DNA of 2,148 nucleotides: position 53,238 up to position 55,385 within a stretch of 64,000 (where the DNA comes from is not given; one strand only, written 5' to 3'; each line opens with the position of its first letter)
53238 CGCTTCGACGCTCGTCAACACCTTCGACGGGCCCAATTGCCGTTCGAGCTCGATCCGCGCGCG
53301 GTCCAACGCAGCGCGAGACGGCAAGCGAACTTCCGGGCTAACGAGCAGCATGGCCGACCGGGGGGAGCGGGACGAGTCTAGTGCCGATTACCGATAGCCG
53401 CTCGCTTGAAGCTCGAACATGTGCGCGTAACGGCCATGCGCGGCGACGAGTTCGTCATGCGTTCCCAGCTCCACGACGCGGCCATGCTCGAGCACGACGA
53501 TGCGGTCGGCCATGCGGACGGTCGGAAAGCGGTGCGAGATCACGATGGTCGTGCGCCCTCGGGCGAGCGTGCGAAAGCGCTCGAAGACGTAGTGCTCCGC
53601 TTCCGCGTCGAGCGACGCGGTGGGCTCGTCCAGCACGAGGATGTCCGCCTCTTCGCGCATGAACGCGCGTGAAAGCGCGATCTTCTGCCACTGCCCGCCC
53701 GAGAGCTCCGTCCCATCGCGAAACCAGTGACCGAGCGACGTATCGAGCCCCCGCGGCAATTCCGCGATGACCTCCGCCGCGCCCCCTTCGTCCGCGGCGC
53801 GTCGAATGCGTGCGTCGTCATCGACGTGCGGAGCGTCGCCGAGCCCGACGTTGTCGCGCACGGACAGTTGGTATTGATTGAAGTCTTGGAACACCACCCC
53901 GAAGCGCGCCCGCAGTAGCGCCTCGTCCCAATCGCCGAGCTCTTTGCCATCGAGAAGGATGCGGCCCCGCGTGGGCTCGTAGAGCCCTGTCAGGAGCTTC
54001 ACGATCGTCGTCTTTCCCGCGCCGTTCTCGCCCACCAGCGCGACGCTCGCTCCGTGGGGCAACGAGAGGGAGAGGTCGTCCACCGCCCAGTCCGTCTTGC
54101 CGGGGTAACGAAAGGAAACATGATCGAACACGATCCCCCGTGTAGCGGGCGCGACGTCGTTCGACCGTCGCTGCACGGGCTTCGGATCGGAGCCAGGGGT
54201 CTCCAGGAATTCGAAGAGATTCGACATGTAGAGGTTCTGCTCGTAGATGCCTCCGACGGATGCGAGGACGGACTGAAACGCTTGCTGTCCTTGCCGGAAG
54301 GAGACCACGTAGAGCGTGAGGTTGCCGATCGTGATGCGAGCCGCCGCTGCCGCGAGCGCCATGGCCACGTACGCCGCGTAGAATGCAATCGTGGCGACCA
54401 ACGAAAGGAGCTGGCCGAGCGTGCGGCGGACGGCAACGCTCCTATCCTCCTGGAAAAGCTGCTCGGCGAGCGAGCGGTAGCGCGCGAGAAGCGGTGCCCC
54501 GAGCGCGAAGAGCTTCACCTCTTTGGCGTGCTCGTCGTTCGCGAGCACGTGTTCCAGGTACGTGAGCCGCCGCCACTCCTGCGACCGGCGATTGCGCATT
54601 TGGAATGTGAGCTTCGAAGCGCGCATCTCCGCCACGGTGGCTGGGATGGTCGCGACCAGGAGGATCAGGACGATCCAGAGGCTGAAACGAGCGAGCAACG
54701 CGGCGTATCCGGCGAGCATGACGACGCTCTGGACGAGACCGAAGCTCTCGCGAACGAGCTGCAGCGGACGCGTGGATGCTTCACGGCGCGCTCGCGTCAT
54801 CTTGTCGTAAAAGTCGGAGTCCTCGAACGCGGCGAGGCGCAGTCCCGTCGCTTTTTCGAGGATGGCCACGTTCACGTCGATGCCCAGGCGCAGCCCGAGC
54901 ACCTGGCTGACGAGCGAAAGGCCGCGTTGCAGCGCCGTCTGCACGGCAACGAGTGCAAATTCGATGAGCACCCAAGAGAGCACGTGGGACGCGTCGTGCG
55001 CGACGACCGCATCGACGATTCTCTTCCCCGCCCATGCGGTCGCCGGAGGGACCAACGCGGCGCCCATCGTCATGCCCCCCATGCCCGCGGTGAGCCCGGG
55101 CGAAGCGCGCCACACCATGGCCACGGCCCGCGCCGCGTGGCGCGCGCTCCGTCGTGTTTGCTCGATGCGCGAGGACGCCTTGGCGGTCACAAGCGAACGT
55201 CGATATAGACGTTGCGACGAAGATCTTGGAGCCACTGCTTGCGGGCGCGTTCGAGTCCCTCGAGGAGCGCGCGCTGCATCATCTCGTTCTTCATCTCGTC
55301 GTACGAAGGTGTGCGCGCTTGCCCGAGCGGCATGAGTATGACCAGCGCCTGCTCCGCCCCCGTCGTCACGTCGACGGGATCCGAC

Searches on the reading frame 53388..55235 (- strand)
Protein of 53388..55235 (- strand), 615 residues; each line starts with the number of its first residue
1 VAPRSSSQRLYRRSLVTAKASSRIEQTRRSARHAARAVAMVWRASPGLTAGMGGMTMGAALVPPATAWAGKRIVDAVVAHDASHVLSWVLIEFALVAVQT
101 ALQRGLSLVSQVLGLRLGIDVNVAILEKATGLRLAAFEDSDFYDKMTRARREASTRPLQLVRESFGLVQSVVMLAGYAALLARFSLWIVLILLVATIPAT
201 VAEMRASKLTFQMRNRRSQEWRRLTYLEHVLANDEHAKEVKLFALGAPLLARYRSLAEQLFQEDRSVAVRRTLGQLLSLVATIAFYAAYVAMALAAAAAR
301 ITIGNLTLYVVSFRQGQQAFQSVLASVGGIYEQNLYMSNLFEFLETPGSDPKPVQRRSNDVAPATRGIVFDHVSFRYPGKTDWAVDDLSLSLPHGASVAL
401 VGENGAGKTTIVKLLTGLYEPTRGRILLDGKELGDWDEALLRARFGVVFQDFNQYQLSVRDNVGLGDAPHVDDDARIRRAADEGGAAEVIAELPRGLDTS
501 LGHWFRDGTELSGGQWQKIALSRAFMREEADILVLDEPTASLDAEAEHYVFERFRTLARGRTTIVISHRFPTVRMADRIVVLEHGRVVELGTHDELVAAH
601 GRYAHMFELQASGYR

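Call 29: search_protein_families(library=pfam, proteins=[window:53388-55235:-], max_evalue=0.00001)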
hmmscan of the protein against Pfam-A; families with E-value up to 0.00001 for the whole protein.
window:53388-55235:- (615 aa): 3 families
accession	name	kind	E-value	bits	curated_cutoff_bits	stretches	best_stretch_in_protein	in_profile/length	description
PF00005.33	ABC_tran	-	5.2e-31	108.5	25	1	386-540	2-137/137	ABC transporter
PF02463.25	SMC_N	-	3.7e-06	27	40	0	510-582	136-211/220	RecF/RecN/SMC N terminal domain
PF13304.12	AAA_21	-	6.7e-06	26.8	27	0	398-418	2-22/304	AAA domain, putative AbiEii toxin, Type IV TA system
